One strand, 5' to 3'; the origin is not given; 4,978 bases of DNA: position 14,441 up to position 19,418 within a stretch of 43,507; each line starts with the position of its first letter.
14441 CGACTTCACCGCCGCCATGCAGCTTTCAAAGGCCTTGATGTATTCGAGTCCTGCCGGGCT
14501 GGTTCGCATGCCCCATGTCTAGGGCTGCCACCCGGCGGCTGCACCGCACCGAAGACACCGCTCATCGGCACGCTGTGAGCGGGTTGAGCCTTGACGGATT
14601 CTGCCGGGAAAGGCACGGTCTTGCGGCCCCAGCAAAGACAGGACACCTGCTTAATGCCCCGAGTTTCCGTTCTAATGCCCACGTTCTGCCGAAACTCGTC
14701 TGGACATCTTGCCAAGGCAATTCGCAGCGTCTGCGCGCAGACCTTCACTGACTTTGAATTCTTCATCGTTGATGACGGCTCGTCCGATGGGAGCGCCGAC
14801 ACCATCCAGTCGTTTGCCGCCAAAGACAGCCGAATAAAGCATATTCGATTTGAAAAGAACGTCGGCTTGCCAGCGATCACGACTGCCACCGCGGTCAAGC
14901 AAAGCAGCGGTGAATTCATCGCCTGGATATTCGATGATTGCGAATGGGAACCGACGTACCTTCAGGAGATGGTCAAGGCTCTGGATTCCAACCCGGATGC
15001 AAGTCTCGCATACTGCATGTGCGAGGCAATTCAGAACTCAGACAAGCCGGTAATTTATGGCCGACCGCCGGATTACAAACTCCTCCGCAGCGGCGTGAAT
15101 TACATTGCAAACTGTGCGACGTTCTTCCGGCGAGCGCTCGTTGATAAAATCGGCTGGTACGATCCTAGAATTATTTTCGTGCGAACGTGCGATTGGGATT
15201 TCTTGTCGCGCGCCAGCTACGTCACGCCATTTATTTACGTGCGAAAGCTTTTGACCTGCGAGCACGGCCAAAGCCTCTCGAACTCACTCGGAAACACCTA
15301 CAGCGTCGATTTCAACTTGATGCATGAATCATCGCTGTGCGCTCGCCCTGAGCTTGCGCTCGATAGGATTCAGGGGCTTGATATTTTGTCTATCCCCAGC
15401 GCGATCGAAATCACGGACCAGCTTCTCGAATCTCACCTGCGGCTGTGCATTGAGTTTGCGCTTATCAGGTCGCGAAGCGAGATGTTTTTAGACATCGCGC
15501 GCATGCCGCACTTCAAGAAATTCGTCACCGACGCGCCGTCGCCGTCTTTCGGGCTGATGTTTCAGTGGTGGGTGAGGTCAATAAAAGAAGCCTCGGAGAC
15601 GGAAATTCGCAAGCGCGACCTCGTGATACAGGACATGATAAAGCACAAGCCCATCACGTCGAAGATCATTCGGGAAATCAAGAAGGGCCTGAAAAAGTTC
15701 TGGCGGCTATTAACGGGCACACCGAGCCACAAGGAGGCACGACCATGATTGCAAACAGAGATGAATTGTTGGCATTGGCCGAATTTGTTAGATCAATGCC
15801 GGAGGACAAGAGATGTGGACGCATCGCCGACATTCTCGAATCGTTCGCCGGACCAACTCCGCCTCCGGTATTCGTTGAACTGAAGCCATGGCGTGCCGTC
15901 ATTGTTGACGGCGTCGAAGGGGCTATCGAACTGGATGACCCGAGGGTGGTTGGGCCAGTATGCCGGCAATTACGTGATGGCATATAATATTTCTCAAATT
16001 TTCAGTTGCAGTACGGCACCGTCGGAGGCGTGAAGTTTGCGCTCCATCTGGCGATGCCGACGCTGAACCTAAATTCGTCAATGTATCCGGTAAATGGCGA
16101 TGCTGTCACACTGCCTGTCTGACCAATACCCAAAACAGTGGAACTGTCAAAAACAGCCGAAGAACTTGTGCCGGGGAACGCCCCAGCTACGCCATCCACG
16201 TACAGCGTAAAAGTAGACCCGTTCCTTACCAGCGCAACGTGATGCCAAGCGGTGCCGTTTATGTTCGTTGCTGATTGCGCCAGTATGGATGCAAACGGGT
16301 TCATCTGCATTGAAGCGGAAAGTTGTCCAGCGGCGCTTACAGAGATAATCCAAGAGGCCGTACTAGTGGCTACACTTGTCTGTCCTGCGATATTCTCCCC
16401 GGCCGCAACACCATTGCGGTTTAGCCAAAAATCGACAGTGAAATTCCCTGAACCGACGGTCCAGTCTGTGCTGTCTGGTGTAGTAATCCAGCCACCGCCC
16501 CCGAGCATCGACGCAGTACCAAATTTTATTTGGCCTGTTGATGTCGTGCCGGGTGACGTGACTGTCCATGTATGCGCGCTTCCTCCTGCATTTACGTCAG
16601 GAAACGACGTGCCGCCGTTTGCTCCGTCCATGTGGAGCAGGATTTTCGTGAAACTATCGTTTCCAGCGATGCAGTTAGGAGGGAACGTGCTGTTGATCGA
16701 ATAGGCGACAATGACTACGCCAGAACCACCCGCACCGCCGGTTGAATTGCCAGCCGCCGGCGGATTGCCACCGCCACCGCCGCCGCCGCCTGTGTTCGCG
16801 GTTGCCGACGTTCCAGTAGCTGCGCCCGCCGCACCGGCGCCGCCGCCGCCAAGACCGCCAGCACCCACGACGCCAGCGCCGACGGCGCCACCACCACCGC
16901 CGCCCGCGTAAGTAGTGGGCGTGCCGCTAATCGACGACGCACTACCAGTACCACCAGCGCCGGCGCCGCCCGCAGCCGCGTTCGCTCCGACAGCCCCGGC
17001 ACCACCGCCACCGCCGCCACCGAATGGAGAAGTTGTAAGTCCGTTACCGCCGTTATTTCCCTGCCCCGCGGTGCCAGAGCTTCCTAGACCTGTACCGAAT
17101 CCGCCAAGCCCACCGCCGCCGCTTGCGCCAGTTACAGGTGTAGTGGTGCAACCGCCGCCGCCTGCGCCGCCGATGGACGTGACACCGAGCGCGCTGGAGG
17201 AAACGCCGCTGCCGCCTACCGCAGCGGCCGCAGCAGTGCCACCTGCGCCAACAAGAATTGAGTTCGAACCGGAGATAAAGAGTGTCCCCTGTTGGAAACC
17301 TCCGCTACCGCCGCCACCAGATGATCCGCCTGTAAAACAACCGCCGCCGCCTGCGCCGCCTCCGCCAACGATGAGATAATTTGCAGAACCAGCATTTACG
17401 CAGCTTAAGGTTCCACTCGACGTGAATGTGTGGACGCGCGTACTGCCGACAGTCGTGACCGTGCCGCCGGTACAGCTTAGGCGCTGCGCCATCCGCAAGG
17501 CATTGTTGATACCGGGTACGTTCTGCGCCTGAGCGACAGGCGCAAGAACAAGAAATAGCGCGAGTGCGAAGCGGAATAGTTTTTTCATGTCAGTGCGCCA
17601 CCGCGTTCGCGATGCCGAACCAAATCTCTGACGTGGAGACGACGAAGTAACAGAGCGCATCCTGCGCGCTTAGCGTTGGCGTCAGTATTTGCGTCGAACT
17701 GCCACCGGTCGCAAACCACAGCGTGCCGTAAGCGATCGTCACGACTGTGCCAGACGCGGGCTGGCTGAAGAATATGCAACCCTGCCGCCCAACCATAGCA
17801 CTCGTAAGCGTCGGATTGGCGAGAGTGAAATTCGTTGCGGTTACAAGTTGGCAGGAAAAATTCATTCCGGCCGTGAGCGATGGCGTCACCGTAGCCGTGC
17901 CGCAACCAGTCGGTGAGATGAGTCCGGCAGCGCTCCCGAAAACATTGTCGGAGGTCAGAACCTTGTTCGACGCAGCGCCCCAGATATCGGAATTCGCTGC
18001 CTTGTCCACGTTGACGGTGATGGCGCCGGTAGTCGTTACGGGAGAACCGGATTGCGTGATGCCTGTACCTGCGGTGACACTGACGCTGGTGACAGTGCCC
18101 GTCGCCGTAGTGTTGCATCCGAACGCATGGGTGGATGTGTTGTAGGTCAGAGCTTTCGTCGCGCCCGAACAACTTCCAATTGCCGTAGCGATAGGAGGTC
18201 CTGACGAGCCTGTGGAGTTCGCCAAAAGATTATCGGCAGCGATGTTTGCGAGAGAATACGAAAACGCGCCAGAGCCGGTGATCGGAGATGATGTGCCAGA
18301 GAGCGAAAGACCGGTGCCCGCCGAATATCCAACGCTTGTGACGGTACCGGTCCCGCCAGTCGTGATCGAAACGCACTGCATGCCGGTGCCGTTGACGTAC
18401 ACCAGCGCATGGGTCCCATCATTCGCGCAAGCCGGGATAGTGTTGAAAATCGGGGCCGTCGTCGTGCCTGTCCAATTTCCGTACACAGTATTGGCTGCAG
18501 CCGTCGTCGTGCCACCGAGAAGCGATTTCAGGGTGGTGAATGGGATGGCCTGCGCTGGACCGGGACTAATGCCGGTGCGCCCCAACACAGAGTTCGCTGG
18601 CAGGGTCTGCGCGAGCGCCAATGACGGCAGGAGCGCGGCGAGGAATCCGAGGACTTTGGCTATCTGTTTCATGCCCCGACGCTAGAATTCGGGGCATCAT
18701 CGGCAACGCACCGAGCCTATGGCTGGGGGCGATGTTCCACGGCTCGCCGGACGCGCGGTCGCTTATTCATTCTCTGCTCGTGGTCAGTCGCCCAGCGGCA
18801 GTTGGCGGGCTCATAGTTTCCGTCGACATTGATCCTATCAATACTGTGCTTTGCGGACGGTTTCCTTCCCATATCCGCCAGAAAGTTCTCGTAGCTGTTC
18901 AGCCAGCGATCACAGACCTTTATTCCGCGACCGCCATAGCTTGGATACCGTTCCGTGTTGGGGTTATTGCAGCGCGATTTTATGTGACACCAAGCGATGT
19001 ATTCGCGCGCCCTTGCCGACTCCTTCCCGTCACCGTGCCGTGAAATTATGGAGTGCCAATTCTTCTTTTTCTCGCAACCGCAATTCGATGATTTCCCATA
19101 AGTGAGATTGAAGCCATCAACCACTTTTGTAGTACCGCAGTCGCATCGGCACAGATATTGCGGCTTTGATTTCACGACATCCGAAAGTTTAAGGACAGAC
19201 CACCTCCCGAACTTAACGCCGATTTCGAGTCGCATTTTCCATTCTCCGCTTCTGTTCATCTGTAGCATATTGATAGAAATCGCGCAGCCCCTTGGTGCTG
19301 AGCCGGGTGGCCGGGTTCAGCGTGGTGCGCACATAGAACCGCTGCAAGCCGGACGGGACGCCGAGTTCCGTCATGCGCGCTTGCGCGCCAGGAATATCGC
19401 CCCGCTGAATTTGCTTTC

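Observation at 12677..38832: Strand-specific conserved motif G-R-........-Y-C in the intergenic gaps of the late operon: candidate phage-specific late promoter or regulatory system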

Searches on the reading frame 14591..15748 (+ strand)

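Call 82: search_protein_families(library=pfam, proteins=[window:14591-15748:+], max_evalue=0.01)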
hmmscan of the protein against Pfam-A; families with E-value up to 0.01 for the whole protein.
window:14591-15748:+ (385 aa): 3 families
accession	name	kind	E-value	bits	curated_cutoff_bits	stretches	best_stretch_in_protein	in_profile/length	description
PF00535.33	Glycos_transf_2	-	1.3e-24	87.5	23.3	1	26-183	1-163/168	Glycosyl transferase family 2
PF10111.15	Glyco_tranf_2_2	-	1.4e-08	35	27.3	1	40-215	15-206/276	Glycosyltransferase like family 2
PF13641.12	Glyco_tranf_2_3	-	2.7e-05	24.8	27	1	23-143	1-122/230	Glycosyltransferase like family 2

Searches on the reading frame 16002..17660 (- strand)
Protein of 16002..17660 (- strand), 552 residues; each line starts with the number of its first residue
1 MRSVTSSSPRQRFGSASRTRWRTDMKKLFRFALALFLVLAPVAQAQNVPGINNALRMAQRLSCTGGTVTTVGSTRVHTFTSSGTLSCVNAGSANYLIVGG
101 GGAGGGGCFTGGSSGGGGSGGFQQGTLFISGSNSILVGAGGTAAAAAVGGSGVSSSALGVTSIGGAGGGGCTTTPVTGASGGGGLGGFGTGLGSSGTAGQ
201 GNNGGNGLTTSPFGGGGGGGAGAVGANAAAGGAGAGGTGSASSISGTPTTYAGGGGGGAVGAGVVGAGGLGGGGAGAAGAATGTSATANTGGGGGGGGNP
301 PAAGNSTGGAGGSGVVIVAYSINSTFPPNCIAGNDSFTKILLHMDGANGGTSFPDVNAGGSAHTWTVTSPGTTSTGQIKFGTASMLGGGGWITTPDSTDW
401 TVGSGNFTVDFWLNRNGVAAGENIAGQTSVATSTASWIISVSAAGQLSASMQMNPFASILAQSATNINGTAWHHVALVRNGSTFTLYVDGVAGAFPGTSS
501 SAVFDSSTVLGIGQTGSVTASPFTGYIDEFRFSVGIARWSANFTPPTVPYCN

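Call 10: search_protein_families(library=phrogs, proteins=[window:16002-17660:-])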
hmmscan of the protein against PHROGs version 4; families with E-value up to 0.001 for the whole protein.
window:16002-17660:- (552 aa): 11 families
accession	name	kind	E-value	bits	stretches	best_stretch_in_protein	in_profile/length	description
phrog_2295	-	unknown function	2.3e-38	133.5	1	58-390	563-913/1183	-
phrog_3545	-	unknown function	9.7e-31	107.7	1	335-550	749-976/1115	-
phrog_24074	-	unknown function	1.2e-28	100.9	1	339-547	416-620/892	-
phrog_13163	-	tail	7.1e-24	84.8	1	372-550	542-717/976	baseplate wedge subunit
phrog_1469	-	tail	1.6e-19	69.4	1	373-549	532-704/2607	baseplate wedge subunit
phrog_38322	-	unknown function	2.9e-17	63.7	1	340-552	299-505/506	-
phrog_701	-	head and packaging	3.3e-17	60.5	1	358-547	4036-4219/6136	virion structural protein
phrog_8510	-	head and packaging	2.8e-11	42.9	1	363-547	524-695/1348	virion structural protein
phrog_11583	-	unknown function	1.6e-09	36.2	1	214-546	1008-1326/2796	-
phrog_19601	-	tail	3.3e-08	32.1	1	207-550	1598-1935/2043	baseplate wedge subunit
phrog_24534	-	tail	1.3e-06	28.5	1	370-514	26-164/341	tail fiber protein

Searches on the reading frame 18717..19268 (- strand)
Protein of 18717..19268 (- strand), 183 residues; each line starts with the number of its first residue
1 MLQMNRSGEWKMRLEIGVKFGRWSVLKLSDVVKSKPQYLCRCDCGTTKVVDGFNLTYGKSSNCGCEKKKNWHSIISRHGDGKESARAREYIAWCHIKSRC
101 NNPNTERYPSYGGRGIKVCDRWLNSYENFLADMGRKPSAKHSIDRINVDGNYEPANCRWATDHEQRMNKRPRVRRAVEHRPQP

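Call 10: search_protein_families(library=phrogs, proteins=[window:18717-19268:-])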
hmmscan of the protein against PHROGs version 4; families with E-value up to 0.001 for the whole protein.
window:18717-19268:- (183 aa): 8 families
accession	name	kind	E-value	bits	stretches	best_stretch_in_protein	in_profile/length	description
phrog_374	-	DNA, RNA and nucleotide metabolism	1.2e-56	193.8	1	15-175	197-358/617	HNH endonuclease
phrog_3377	-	DNA, RNA and nucleotide metabolism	2e-38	133.2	1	83-173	8-98/196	HNH endonuclease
phrog_8790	-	DNA, RNA and nucleotide metabolism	2.7e-34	120.2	1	83-172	19-106/241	restriction endonuclease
phrog_2081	-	DNA, RNA and nucleotide metabolism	4.2e-25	89.8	1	38-175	50-201/433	HNH endonuclease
phrog_953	-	DNA, RNA and nucleotide metabolism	7.6e-13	49.5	1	81-162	216-298/420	HNH endonuclease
phrog_27240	-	unknown function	8e-08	33.7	1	15-78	7-67/132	-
phrog_28742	-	unknown function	3e-05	25.3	1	94-173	28-108/165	-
phrog_4578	-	DNA, RNA and nucleotide metabolism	0.00078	20.4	1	133-172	23-62/130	HNH endonuclease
